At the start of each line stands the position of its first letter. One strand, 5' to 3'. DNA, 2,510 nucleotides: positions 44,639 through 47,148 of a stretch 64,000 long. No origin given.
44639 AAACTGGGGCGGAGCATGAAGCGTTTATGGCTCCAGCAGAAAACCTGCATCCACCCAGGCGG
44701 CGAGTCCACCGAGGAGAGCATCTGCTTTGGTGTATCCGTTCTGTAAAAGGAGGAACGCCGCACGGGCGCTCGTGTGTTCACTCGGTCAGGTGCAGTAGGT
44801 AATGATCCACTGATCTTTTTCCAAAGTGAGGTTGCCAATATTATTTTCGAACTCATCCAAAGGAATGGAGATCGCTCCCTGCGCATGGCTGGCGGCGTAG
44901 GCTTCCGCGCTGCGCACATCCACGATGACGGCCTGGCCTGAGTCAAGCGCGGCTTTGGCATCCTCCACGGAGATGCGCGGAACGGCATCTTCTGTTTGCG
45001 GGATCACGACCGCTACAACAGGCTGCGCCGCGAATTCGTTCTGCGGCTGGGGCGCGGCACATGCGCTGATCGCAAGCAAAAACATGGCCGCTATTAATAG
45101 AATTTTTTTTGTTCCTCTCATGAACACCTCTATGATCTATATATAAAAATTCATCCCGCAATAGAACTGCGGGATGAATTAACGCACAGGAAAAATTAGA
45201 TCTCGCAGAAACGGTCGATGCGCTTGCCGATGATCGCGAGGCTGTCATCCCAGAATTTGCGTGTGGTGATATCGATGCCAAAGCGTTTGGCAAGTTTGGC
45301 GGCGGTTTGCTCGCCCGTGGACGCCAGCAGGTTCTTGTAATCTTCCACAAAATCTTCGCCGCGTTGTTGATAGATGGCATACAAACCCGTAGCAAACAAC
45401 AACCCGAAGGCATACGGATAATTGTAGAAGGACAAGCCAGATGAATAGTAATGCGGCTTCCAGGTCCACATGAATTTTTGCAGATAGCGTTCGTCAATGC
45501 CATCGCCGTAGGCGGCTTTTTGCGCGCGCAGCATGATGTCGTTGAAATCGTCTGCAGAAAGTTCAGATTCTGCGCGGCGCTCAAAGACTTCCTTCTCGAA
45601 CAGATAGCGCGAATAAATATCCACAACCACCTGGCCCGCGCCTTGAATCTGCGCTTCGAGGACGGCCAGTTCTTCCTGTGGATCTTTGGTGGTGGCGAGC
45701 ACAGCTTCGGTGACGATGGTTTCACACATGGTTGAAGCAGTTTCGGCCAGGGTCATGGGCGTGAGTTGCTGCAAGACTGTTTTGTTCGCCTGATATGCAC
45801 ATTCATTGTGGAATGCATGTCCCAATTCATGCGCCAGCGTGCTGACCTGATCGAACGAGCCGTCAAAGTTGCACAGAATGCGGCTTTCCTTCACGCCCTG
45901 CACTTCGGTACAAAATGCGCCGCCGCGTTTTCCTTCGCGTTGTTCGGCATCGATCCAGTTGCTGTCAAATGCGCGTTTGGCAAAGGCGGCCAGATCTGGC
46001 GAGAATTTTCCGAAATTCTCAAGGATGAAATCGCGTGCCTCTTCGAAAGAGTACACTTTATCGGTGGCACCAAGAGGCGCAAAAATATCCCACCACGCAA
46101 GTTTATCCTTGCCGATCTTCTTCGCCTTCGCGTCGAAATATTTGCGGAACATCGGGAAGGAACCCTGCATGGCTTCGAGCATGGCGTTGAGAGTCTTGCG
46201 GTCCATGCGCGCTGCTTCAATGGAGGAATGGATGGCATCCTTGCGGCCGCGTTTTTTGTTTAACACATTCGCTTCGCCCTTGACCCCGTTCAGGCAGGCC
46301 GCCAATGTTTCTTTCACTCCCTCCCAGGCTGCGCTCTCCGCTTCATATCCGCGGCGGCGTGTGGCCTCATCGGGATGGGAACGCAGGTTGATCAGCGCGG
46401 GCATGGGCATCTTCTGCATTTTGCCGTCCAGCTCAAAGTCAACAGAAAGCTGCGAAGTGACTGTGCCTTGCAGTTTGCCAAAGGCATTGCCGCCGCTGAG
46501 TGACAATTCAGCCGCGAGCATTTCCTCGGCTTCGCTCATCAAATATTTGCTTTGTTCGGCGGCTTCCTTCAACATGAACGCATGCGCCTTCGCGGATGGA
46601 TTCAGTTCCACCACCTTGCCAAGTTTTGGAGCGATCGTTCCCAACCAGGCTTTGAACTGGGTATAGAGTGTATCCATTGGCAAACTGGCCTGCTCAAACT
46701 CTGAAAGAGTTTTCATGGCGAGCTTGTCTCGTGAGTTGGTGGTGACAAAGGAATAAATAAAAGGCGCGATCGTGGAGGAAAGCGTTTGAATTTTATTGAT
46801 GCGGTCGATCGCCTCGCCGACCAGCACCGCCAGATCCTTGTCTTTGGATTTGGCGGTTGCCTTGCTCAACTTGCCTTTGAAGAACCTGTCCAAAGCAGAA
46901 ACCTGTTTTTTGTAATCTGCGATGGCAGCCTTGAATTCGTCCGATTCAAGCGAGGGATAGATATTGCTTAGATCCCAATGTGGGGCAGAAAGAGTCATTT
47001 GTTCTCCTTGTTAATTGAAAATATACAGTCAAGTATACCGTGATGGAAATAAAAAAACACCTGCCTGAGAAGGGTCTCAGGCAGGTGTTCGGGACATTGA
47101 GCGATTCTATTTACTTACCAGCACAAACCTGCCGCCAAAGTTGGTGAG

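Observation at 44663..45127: Rhodanese-like lipoprotein read through an in-frame TGA: candidate selenoprotein with SECIS-like hairpin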

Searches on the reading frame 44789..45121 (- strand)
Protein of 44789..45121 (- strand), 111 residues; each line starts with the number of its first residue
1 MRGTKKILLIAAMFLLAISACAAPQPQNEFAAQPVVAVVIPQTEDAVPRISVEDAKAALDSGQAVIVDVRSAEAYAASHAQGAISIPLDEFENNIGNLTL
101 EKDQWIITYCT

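Call 4: search_protein_families(library=pfam, proteins=[window:44789-45121:-], max_evalue=0.01)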
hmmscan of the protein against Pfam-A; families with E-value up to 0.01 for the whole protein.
seq(111 aa): 1 family
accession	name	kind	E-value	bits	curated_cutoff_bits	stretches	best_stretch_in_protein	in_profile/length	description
PF00581.25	Rhodanese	-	8.7e-10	39.4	22.2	1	51-110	1-68/102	Rhodanese-like domain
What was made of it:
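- The truncated product lacks the last third of the rhodanese fold (Pfam positions 69-102, call 4).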

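Call 29: search_protein_families(library=ncbifam, proteins=[window:44789-45121:-], max_evalue=0.01)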
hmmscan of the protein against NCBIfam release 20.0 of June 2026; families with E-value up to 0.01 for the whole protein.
seq(111 aa): 10 families
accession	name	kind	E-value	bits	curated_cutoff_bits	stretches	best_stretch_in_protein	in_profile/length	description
NF041203.1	rhodanese_LYCAU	equivalog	7.7e-09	35.3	115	1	38-111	11-84/126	rhodanese-related (seleno)protein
NF045521.1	rhoda_near_glyco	subfamily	3.3e-08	33.5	145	1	43-111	13-78/144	rhodanese homology domain-containing protein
NF006444.0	PRK08762.1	equivalog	8.1e-08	31.3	449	1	42-110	9-76/387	molybdopterin-synthase adenylyltransferase MoeB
NF001195.0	PRK00162.1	equivalog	3.2e-07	30.6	102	1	47-109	4-66/108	thiosulfate sulfurtransferase GlpE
NF007627.0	PRK10287.1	equivalog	7.6e-07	29.3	102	1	66-110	23-67/104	thiosulfate sulfurtransferase PspE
TIGR02981.1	phageshock_pspE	exception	3.6e-06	27.2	126.3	1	66-110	21-65/101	thiosulfate sulfurtransferase PspE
NF005646.0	PRK07411.1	equivalog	7.1e-06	25.4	633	1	30-96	264-332/390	molybdopterin-synthase adenylyltransferase MoeB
NF005902.0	PRK07878.1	equivalog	9.7e-05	21.4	647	1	49-110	288-350/392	adenylyltransferase/sulfurtransferase MoeZ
NF008750.0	PRK11784.1-2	equivalog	0.00032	19.9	241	1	55-96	7-50/346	tRNA 2-selenouridine(34) synthase MnmH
NF001133.1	PRK00142.1-1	equivalog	0.0029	17.2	170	1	45-111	103-173/229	oxygen-dependent tRNA uridine(34) hydroxylase TrhO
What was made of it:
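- The best-matching curated family is a selenoprotein family with the same CxU motif (call 29).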

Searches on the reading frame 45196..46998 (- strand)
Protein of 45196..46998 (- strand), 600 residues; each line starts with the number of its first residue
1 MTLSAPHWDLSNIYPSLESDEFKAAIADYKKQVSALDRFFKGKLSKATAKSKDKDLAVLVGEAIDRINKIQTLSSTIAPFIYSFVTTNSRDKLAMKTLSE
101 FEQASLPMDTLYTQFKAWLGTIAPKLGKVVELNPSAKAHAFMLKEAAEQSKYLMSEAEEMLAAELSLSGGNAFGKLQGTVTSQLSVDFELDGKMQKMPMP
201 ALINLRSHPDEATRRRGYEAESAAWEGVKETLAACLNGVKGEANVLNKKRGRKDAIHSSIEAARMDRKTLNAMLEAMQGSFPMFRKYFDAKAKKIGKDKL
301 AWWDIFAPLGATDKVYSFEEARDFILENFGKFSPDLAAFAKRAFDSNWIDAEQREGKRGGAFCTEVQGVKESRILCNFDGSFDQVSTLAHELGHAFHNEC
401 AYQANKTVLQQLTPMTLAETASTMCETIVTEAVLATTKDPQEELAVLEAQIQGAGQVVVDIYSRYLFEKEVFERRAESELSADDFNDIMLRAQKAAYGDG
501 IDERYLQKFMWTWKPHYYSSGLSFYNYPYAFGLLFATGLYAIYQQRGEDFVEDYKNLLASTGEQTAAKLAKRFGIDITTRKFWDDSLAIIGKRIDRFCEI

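Call 41: find_encoding_contigs(protein=window:45196-46998:-, flank=10000, max_places=3)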
Protein window:45196-46998:- (600 aa): 1 contig read that carries it; 1 place shown.
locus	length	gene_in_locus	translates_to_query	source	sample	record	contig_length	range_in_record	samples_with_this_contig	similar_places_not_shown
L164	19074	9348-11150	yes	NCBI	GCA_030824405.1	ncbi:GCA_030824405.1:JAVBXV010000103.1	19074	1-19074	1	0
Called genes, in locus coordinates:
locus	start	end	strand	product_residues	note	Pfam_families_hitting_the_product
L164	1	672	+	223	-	?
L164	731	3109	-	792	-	PF01326:PPDK_N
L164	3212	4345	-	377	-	PF00712:DNA_pol3_beta, PF02767:DNA_pol3_beta_2, PF02768:DNA_pol3_beta_3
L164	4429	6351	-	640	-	PF18920:DUF5671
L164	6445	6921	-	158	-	-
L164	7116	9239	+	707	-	PF13229:Beta_helix (weak)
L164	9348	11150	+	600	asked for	PF08439:Peptidase_M3_N (weak), PF01432:Peptidase_M3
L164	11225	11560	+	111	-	PF00581:Rhodanese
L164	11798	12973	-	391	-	PF02771:Acyl-CoA_dh_N, PF02770:Acyl-CoA_dh_M, PF00441:Acyl-CoA_dh_1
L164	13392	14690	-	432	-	PF02812:ELFV_dehydrog_N, PF00208:ELFV_dehydrog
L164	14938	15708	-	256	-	PF00378:ECH_1, PF16113:ECH_2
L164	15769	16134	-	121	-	-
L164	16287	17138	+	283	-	PF07719:TPR_2 (weak), PF13424:TPR_12, PF13414:TPR_11, PF13424:TPR_12, PF14559:TPR_19, PF13424:TPR_12, PF13432:TPR_16, PF13414:TPR_11, +14 more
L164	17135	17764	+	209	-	-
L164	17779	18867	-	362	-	PF01180:DHO_dh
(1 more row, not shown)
